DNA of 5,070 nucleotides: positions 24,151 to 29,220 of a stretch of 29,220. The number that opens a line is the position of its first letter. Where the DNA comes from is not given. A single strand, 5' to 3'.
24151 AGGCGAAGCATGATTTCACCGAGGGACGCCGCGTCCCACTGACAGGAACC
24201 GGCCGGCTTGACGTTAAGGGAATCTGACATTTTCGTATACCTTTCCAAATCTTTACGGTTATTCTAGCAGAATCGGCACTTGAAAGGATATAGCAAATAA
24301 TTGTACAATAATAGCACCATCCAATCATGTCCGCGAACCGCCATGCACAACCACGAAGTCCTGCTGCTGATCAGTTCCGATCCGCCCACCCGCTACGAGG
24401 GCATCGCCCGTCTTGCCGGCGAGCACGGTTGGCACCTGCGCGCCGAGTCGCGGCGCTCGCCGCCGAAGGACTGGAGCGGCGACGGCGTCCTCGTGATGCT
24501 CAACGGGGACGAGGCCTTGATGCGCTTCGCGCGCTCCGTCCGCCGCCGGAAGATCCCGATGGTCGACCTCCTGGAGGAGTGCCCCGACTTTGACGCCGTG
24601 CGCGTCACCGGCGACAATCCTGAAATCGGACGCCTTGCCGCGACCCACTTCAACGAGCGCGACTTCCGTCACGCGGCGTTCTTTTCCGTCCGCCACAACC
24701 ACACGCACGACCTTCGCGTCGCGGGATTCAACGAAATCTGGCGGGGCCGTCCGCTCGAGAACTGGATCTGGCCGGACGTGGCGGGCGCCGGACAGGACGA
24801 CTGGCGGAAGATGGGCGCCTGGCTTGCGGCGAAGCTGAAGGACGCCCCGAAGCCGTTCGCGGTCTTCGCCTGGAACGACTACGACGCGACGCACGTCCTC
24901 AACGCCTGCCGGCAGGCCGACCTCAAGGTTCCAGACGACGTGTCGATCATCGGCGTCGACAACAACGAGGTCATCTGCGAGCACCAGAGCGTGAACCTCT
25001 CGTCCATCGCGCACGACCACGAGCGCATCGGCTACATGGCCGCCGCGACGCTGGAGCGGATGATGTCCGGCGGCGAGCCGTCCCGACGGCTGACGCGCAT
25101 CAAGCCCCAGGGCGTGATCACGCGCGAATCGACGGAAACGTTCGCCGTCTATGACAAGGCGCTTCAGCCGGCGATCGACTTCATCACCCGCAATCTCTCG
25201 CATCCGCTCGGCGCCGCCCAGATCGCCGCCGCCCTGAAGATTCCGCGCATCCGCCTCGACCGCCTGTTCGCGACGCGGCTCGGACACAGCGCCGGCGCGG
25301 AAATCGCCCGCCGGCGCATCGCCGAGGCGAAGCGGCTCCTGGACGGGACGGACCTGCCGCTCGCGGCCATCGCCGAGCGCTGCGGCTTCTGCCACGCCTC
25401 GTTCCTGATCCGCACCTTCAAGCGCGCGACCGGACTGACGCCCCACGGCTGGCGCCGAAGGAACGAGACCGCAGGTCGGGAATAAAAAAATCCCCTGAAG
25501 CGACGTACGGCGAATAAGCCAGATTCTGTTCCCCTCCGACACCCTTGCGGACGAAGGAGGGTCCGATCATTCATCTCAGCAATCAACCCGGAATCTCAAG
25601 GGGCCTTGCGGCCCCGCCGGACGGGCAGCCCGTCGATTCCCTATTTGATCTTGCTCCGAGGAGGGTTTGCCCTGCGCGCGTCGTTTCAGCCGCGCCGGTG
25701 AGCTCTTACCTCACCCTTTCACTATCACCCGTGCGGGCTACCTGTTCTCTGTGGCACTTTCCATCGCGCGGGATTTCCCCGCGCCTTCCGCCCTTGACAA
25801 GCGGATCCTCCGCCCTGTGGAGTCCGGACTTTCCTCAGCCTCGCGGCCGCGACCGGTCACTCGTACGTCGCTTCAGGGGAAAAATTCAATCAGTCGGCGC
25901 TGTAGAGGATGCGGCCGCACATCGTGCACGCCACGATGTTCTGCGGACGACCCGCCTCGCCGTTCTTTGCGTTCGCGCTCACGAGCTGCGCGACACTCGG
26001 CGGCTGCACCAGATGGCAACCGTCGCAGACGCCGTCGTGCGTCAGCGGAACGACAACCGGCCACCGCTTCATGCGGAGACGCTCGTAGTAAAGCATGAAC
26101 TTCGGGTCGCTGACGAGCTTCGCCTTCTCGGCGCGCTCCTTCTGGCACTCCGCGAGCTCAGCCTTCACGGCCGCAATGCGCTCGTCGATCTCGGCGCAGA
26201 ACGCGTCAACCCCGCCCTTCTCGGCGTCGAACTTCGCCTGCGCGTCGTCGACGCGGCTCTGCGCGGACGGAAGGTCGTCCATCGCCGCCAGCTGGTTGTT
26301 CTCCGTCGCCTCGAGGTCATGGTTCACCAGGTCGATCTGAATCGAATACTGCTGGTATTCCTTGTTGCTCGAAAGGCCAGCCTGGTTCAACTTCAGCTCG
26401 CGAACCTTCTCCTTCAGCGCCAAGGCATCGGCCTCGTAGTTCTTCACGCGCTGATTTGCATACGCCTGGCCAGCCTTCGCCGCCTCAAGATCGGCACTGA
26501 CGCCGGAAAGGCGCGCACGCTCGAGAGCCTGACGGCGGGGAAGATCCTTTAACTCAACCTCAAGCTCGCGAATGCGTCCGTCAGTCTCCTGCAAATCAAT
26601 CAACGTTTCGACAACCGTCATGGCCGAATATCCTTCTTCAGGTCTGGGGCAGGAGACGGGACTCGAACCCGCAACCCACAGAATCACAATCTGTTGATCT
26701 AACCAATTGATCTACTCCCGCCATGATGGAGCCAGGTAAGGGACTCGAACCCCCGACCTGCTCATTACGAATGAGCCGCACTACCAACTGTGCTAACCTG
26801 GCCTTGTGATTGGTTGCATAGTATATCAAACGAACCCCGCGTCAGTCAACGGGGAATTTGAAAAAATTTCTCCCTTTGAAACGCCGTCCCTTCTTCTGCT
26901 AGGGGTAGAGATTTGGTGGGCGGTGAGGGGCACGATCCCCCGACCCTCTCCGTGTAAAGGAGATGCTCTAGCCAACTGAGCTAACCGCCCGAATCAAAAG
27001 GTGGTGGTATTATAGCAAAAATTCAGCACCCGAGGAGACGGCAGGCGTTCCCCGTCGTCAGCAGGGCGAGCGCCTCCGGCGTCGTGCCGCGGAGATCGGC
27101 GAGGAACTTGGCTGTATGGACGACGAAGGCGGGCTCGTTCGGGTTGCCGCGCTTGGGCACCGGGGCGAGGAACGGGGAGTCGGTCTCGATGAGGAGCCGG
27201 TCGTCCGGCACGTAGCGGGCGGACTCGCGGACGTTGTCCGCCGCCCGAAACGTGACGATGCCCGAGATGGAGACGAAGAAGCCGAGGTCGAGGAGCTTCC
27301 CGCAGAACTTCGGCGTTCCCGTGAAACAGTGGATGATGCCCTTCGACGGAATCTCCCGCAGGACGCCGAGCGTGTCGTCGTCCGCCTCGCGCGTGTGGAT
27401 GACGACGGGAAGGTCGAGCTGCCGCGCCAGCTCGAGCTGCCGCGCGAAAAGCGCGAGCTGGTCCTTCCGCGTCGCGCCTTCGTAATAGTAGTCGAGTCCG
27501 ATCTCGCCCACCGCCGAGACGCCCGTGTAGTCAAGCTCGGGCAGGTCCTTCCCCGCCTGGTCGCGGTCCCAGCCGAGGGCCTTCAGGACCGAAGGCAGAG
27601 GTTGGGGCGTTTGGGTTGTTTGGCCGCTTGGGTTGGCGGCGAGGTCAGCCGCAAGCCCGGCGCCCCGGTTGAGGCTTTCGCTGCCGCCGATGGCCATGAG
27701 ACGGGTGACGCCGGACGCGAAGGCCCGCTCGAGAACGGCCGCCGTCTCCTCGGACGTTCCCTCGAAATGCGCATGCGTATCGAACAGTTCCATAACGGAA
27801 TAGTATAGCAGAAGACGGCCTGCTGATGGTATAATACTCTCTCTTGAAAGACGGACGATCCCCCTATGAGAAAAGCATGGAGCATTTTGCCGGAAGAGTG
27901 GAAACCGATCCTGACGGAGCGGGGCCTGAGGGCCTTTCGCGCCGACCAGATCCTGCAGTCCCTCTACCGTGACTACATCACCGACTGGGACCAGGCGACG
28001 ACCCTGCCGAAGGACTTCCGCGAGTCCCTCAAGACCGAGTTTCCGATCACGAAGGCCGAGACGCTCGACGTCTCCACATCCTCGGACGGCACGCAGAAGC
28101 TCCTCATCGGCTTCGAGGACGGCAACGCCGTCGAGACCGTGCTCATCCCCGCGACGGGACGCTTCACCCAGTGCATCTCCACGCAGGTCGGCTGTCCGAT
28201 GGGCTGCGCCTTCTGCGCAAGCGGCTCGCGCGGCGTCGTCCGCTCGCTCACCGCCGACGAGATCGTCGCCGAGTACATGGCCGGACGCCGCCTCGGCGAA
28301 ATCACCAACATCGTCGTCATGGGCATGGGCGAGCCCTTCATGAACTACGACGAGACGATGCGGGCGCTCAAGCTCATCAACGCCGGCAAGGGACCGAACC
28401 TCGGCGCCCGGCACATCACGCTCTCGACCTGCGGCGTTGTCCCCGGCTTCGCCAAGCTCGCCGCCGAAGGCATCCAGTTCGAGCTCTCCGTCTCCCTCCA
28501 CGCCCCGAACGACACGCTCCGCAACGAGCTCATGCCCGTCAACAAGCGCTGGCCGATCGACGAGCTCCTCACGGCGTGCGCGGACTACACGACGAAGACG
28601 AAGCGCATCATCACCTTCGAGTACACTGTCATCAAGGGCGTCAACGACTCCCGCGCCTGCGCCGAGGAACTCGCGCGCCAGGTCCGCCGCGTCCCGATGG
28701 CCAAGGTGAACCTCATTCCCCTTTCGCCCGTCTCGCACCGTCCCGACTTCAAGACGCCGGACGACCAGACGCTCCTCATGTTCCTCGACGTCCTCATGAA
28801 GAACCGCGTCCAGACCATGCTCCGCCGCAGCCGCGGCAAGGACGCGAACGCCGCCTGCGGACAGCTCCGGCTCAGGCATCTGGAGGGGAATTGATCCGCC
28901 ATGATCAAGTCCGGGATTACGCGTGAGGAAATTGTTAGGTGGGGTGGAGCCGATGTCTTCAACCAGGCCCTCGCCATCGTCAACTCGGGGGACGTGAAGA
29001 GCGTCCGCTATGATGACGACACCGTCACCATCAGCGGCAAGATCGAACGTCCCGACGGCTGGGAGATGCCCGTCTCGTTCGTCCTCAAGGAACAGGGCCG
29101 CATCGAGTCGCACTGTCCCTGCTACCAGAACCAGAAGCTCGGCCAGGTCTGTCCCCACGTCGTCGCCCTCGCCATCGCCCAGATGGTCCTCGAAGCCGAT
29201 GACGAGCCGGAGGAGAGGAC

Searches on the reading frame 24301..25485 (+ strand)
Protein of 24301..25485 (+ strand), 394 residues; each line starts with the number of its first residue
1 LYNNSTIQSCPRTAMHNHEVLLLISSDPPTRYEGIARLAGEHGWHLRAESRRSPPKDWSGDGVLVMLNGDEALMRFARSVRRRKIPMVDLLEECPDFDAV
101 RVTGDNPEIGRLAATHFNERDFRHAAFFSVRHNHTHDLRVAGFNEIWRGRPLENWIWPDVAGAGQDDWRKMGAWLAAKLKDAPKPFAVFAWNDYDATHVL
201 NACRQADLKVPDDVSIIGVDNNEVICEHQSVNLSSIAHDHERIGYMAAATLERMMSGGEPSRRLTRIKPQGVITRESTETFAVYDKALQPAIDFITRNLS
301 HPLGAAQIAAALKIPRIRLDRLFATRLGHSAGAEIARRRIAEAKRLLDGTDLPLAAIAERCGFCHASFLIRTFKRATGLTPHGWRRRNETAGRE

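Call 64: search_protein_families(library=ncbifam, proteins=[window:24301-25485:+], max_evalue=0.001)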
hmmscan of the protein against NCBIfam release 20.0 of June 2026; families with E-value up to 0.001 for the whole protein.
window:24301-25485:+ (394 aa): 39 families (the best 25 are shown)
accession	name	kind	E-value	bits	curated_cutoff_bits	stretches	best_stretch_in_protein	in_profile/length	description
NF007860.0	PRK10572.1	equivalog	3.1e-14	52.5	208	1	276-390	173-287/292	arabinose operon transcriptional regulator AraC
NF047341.1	lactose_RbsR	equivalog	3.8e-14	52.8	382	1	77-279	134-329/331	ribose utilization transcriptional repressor RbsR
NF052440.1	TransRegGNTRPSEAE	equivalog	1.2e-13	50.8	400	1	67-264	125-320/333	HTH-type transcriptional regulator GntR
NF047788.1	TransRegPocR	equivalog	4.1e-12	46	500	1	277-389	180-292/296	transcriptional regulator PocR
NF006902.0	PRK09393.1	equivalog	1.2e-11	44.4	425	1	285-390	219-324/327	transcriptional regulator FtrA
NF007979.0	PRK10703.1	equivalog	2.5e-11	43.3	501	1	61-280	117-333/341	HTH-type transcriptional repressor PurR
NF008564.0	PRK11511.1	equivalog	4.9e-11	42.9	202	1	290-388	13-111/127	MDR efflux pump AcrAB transcriptional activator MarA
NF012198.0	MarA_TF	equivalog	1.3e-10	41.5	250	1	290-388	13-111/124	MDR efflux pump AcrAB transcriptional activator MarA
NF047455.1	TF_Staph_AryK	equivalog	1.9e-10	39.7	850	1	278-389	149-260/759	transcriptional regulator AryK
NF012144.2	ramA_TF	equivalog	2.1e-10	41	180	1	288-388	7-107/108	RamA family antibiotic efflux transcriptional regulator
NF007743.0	PRK10423.1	equivalog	5.5e-10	38.9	531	1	81-275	136-327/330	ribose operon transcriptional repressor RbsR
TIGR04094.1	adjacent_YSIRK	equivalog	7.3e-10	38.3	200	1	290-384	289-382/383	YSIRK-targeted surface antigen transcriptional regulator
NF008269.0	PRK11041.1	equivalog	1.9e-09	37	436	1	85-279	147-338/342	DNA-binding transcriptional regulator CytR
NF007075.0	PRK09526.1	subfamily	2.2e-09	36.7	340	1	95-286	154-339/358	LacI family DNA-binding transcriptional regulator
NF010026.0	PRK13501.1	equivalog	3.9e-09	36.1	363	1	298-388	188-278/290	HTH-type transcriptional activator RhaR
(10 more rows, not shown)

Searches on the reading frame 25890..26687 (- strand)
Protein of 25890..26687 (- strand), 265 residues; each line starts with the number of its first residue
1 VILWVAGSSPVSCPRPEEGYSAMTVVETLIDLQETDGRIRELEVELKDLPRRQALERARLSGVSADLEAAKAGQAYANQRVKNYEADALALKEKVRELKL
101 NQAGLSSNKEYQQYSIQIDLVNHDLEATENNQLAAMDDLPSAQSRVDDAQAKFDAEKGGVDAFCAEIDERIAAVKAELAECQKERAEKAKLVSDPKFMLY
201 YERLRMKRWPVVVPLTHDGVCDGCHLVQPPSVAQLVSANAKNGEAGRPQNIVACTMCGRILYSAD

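Call 10: search_protein_families(library=pfam, proteins=[window:25890-26687:-])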
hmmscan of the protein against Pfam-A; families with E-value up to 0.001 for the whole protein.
window:25890-26687:- (265 aa): 3 families
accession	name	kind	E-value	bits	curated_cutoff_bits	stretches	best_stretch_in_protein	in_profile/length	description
PF24481.2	CT398_CC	-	3.1e-07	30.9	27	1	32-207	1-178/180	CT398-like coiled coil hairpin domain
PF02591.20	Zn_ribbon_9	-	2.1e-05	24.9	29.1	1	220-261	1-33/33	C4-type zinc ribbon domain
PF08614.16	ATG16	-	0.00026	21.7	33.7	0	126-194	36-106/200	Autophagy protein 16 (ATG16)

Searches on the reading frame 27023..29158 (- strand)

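Call 10: search_protein_families(library=pfam, proteins=[window:27023-29158:-])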
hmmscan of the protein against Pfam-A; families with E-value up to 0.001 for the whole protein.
window:27023-29158:- (711 aa): 1 family
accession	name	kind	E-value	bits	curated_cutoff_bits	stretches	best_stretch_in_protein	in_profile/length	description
PF01026.27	TatD_DNase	-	2.5e-61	207.7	27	1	459-709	1-252/253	TatD related DNase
